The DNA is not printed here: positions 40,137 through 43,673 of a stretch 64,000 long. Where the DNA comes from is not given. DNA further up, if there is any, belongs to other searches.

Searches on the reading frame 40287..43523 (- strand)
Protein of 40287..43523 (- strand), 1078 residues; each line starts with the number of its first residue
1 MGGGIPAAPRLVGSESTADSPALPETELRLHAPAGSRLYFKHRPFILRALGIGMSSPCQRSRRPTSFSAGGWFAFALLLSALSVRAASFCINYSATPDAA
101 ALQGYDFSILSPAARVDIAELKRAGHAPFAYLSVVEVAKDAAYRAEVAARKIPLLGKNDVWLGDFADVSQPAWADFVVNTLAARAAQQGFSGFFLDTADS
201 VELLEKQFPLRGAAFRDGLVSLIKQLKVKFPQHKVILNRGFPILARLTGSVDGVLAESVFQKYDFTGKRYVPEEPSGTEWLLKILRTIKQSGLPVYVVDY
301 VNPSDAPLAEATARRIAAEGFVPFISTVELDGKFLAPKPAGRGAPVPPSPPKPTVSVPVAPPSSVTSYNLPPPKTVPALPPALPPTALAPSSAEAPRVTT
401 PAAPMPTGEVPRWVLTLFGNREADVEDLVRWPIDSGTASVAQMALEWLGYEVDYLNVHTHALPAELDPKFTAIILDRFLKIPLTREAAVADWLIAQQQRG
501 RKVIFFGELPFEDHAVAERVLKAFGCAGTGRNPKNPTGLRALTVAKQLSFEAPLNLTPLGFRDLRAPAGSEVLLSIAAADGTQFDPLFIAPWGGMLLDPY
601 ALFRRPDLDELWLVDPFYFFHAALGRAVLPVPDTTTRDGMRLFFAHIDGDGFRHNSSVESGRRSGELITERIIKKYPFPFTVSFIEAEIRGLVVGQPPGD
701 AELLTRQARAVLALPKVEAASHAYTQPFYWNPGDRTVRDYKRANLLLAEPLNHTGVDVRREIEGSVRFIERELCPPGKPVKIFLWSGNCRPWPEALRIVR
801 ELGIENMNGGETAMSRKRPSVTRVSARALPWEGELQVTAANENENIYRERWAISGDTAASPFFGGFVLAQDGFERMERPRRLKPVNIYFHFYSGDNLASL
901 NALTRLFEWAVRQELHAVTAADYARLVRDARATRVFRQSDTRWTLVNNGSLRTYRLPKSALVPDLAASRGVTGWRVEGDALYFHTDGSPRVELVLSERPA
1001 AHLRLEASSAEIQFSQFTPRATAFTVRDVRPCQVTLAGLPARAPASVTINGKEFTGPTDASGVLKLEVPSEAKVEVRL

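Call 42: search_protein_families(library=pfam, proteins=[window:40287-43523:-], max_evalue=0.0001)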
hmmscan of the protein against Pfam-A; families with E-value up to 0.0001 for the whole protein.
window:40287-43523:- (1078 aa): 1 family
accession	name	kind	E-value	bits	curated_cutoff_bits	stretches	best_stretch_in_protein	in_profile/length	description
PF03537.19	Glyco_hydro_114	-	5.3e-14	52.4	27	1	99-332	14-229/231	Glycoside-hydrolase family GH114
